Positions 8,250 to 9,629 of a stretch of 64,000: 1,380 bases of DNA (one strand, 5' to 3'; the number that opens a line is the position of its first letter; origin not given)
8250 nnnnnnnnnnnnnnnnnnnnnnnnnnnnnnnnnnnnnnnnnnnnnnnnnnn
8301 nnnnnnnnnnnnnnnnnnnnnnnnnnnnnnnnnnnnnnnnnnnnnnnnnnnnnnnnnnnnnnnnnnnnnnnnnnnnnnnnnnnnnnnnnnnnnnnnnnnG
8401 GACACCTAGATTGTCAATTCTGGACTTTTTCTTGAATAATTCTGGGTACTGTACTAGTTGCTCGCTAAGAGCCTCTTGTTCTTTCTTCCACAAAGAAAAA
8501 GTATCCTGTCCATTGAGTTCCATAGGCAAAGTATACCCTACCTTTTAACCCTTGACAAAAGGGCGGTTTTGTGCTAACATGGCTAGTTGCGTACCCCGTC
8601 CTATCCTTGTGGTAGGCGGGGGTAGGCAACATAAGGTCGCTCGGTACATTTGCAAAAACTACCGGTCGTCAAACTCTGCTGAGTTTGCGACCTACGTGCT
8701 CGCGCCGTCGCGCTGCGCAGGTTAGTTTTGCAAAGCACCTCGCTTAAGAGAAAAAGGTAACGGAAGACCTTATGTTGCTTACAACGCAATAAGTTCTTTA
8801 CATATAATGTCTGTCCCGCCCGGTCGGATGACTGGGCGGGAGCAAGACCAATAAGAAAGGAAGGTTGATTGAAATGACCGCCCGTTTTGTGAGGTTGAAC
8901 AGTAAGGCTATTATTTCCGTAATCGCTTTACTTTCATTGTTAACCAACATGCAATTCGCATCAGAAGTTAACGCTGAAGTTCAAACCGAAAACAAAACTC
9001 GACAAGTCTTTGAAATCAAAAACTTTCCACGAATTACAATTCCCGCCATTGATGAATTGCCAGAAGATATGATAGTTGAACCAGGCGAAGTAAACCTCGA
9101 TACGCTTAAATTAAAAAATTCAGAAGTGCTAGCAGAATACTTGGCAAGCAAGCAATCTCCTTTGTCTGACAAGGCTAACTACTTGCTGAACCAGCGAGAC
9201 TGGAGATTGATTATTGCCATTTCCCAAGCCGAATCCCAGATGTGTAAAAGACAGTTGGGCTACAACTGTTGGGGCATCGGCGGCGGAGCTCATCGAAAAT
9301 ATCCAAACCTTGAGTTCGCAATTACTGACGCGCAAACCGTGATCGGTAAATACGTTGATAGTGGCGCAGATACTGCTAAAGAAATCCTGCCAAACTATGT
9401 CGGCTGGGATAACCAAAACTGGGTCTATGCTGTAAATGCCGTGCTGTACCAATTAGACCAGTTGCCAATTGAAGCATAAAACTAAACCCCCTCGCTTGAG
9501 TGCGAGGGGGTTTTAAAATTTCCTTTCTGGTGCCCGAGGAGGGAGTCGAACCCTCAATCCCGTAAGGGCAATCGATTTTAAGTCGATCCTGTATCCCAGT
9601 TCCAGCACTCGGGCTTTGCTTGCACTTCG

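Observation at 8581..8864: Long structured GC-rich 5' leader (candidate cis-regulatory RNA or ncRNA) behind a strong promoter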

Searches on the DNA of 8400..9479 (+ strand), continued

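Call 92: search_with_rna_model(model_id=R2, sources=[L019, L047, L028, L110, L021, L008], max_evalue=10, filters=off, show_alignments=6)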
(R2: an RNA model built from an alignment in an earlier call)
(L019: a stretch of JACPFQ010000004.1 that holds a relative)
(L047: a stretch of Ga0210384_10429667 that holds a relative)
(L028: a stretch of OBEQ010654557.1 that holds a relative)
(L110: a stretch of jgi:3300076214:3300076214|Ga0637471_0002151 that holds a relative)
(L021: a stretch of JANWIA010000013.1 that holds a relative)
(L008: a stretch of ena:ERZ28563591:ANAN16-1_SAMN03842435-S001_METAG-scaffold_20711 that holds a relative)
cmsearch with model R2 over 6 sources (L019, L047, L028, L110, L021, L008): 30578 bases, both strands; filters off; matches with E-value up to 10: 16.
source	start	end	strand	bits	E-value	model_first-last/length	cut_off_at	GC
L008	92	211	-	107.2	1.9e-27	1-122/122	no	0.49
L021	1834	1952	-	57.6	6.9e-14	1-122/122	no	0.45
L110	2283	2420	+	17.1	0.0083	1-122/122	no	0.43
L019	7320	7428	+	14.7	0.036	1-122/122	no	0.54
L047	849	947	-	9.8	0.79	1-122/122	no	0.54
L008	154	182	+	9.5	0.99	30-58/122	no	0.38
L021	2990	3064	+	9.2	1.2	1-122/122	no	0.4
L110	2483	2534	+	8.3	2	1-122/122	no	0.42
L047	7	119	-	8.1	2.4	1-122/122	no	0.49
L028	926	968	-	7.2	4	1-122/122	no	0.28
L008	2870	2905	+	7.2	4.1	1-122/122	no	0.56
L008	3481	3540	-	6.4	6.9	1-122/122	no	0.38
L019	1276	1328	+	6.3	7.3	1-122/122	no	0.6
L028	3361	3389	+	6.1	8.1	30-58/122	no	0.45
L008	2938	3063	+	6.1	8.3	1-122/122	no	0.51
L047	394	449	+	6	8.7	1-122/122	no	0.36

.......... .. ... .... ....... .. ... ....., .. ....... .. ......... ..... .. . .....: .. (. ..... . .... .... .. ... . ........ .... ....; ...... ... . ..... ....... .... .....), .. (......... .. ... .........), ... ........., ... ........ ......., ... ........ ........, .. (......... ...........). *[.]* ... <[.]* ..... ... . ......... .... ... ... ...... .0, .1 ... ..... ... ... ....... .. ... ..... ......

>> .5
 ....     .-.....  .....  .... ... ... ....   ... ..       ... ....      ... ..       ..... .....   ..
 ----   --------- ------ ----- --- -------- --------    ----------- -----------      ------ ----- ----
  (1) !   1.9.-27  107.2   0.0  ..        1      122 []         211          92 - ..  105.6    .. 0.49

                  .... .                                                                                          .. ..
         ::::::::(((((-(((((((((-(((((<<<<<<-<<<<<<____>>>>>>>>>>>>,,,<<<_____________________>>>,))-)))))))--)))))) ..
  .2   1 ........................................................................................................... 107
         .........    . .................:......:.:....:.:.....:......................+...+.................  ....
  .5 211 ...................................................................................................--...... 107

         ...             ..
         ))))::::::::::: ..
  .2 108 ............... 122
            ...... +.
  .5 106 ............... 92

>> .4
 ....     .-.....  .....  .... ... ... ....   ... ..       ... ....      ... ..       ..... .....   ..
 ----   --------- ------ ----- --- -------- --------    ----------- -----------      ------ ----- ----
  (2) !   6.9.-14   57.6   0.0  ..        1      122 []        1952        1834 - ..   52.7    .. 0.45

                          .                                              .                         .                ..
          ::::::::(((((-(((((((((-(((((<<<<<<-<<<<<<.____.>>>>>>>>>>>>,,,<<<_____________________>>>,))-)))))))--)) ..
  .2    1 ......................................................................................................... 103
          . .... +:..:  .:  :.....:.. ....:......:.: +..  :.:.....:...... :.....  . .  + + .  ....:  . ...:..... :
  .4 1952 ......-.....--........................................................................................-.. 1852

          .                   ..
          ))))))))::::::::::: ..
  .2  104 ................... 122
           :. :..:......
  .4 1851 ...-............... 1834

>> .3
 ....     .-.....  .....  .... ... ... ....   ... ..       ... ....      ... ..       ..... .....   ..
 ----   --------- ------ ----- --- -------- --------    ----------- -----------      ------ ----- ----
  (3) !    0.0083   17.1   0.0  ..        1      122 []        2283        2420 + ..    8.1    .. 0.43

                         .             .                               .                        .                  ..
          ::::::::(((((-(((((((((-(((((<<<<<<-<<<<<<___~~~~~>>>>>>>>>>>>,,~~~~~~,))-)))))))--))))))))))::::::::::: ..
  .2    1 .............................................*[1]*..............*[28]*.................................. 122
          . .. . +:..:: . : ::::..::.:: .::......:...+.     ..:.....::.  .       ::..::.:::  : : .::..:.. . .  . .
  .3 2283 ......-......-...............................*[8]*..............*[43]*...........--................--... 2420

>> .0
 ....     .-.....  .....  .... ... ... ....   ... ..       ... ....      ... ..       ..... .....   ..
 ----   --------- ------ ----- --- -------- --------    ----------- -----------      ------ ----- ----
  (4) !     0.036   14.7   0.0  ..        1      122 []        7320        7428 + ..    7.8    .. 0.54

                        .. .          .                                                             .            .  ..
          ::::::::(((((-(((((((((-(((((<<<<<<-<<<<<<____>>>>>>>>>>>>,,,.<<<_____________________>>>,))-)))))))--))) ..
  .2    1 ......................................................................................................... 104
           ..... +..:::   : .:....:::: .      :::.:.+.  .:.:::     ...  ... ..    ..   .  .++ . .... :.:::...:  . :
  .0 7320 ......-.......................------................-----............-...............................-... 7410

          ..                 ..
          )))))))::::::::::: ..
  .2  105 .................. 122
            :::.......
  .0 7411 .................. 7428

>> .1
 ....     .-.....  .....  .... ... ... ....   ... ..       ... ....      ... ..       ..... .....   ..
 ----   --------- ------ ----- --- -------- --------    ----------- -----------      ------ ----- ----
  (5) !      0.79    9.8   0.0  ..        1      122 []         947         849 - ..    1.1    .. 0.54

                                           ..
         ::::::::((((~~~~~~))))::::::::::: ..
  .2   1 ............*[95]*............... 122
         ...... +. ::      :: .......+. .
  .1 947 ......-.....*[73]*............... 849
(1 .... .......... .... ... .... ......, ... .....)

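Call 93: search_with_rna_model(model_id=R2, source=window, max_evalue=10, filters=off)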
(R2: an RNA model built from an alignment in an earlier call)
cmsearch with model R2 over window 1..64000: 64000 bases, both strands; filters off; matches with E-value up to 10: 12.
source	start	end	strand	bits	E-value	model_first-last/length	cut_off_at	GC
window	8636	8750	+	133.1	3.5e-34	1-122/122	no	0.55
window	5967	6078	+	13.5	0.17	1-122/122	no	0.32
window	22823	22871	+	10.2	1.3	1-122/122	no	0.51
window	8664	8692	-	10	1.5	30-58/122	no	0.55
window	39574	39622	+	9.9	1.6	1-122/122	no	0.61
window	61110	61151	+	9.2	2.5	1-122/122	no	0.6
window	37433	37535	-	9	2.8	1-122/122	no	0.48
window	17863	17926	+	8.3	4.4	1-122/122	no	0.61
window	43209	43243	+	8.2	4.7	1-122/122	no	0.66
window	31244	31300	-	7.8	6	1-122/122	no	0.61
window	27082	27125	-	7.5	7.1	1-122/122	no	0.55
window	4060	4097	+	7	9.8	1-122/122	no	0.66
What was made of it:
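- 8636..8750 (+): Accessory three-way-junction module flanked by direct repeats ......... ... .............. Helices: Pa 8643-8647/8735-8739; Pb 8649-8663/8720-8734; Pc 8664-8692; junction UAC 8693-8695; Pd 8696-8718. There is one copy in the window (call 93).
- On Dispersed repeat / MITE (accessory module): There is one copy in 64 kb with filters off (call 93).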

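Call 97: search_rna_families(sources=[L047, L042, L032, L037, L045, L043, L111, L112], threshold=evalue, max_evalue=1)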
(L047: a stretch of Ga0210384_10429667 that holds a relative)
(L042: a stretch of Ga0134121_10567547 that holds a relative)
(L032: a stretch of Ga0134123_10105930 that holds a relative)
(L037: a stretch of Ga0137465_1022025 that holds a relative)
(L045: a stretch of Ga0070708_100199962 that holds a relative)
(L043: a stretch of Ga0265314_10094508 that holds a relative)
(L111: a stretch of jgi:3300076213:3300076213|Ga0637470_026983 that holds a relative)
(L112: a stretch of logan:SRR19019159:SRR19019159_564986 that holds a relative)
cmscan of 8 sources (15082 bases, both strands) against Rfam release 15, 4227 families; matches with E-value up to 1: 24.
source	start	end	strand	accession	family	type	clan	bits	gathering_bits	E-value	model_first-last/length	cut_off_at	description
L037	1432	1505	-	RF00005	tRNA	Gene; tRNA;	CL00001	75.3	29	2.6e-15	1-71/71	no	tRNA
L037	1144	1380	-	RF00028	Intron_gpI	Intron;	-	74.2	50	1.4e-17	1-253/253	no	Group I catalytic intron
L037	291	361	-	RF00005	tRNA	Gene; tRNA;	CL00001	70.9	29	4.1e-14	1-71/71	no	tRNA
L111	1444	1514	-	RF00005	tRNA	Gene; tRNA;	CL00001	65.7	29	1.1e-12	1-71/71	no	tRNA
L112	2148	2218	+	RF00005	tRNA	Gene; tRNA;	CL00001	64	29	3.2e-12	1-71/71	no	tRNA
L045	468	538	-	RF00005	tRNA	Gene; tRNA;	CL00001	62.8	29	6.9e-12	1-71/71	no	tRNA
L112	2250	2333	+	RF00005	tRNA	Gene; tRNA;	CL00001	60.6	29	2.9e-11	1-71/71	no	tRNA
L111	1355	1438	-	RF00005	tRNA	Gene; tRNA;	CL00001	58.9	29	8.5e-11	1-71/71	no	tRNA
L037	1522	1604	-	RF00005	tRNA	Gene; tRNA;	CL00001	58.8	29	8.9e-11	1-71/71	no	tRNA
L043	805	887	-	RF00005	tRNA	Gene; tRNA;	CL00001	57.8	29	1.7e-10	1-71/71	no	tRNA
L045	377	460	-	RF00005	tRNA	Gene; tRNA;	CL00001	57.4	29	2.2e-10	1-71/71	no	tRNA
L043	913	983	-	RF00005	tRNA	Gene; tRNA;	CL00001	45.1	29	5.2e-07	1-71/71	no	tRNA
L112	1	49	+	RF00005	tRNA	Gene; tRNA;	CL00001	32.8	29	0.0013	24-71/71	5'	tRNA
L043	971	1051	+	RF00512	Leu_leader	Cis-reg; leader;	-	32.3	50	0.0021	1-148/148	no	Leucine operon leader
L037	1431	1505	+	RF04354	Plastid-ycf2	Cis-reg;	-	29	65.7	0.015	1-75/75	no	Plastid-ycf2 5UTR RNA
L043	994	1054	+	RF01859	Phe_leader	Cis-reg; leader;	-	27.8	55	0.44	1-125/125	no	Phenylalanine leader peptide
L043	990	1052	+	RF00079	OmrA-B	Gene; sRNA;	-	27.5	40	0.1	1-87/87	no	OmrA-B family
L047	47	91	+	RF01721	Pseudomon-groES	Cis-reg;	-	26.9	50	0.24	69-111/111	no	Pseudomon-groES RNA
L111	1354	1438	+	RF04354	Plastid-ycf2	Cis-reg;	-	26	65.7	0.1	1-75/75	no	Plastid-ycf2 5UTR RNA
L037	290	361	+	RF04354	Plastid-ycf2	Cis-reg;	-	25.8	65.7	0.12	1-75/75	no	Plastid-ycf2 5UTR RNA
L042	904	970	-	RF00512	Leu_leader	Cis-reg; leader;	-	25.7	50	0.11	1-148/148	no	Leucine operon leader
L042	844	932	+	RF01393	isrJ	Gene; sRNA;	-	25.6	37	0.38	1-75/75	no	isrJ Hfq binding RNA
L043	1020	1075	-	RF00512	Leu_leader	Cis-reg; leader;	-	24.3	50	0.24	1-148/148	no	Leucine operon leader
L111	1356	1438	-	RF01684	mascRNA-menRNA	Gene;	-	22.9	42.5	0.85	1-56/56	no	MALAT1-associated small cytoplasmic RNA/MEN beta RNA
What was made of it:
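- On Any Rfam 15 family (riboswitches, ribozymes, leaders, sRNAs, tmRNA, RNase P, SRP, 6S): In eight other members, no hit overlaps the leader (call 97).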
